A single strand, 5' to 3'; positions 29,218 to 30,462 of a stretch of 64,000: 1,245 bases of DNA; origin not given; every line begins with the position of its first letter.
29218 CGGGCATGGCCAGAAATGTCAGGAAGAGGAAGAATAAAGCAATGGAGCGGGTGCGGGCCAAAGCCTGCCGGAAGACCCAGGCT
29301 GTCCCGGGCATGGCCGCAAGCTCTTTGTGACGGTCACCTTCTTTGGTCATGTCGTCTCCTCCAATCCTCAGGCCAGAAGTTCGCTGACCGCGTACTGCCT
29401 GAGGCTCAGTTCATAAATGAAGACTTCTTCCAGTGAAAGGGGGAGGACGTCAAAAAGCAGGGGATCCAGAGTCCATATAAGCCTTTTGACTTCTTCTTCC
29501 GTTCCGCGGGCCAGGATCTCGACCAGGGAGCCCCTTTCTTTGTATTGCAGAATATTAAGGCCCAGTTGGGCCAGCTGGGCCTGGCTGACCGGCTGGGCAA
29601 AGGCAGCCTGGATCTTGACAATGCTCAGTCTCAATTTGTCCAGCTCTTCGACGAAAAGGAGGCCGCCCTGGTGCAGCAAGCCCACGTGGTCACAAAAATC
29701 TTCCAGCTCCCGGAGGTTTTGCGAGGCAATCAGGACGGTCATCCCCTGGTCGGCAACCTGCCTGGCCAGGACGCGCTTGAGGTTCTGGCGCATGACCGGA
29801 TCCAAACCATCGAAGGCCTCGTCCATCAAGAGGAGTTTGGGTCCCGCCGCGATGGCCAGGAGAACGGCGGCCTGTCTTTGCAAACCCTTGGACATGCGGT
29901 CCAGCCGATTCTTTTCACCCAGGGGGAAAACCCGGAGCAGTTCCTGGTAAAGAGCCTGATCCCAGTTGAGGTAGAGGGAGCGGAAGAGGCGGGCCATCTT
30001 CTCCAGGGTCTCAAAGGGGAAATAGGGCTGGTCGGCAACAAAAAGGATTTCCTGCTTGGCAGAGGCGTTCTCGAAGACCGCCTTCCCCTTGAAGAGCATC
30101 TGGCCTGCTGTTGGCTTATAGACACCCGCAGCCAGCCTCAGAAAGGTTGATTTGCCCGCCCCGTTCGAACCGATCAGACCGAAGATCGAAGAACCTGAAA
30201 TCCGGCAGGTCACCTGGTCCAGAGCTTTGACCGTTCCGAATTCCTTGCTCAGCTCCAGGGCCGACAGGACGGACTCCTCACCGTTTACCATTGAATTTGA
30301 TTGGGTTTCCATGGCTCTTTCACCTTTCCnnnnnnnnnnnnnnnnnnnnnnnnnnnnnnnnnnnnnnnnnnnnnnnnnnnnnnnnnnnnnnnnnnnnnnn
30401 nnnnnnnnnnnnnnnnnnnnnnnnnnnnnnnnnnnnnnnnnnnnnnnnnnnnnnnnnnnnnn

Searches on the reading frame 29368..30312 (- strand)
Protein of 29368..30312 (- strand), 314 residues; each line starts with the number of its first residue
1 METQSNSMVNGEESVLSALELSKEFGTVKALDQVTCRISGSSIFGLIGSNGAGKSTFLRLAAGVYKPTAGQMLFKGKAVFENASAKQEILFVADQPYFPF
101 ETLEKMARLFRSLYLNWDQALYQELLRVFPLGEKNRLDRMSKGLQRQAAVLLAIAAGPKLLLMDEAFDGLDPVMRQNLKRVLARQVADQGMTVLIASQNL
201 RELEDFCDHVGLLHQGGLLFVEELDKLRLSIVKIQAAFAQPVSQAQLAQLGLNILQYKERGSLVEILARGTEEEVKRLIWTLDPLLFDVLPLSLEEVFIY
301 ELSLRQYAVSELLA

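Call 46: search_protein_families(library=pfam, proteins=[window:29368-30312:-], max_evalue=0.00001)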
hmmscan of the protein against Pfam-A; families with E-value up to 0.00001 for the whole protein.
window:29368-30312:- (314 aa): 2 families
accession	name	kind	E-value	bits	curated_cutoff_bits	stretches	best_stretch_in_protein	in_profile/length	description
PF00005.33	ABC_tran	-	6.6e-19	69.3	25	1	31-167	1-136/137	ABC transporter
PF13304.12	AAA_21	-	1.5e-08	35.5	27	0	132-201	230-301/304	AAA domain, putative AbiEii toxin, Type IV TA system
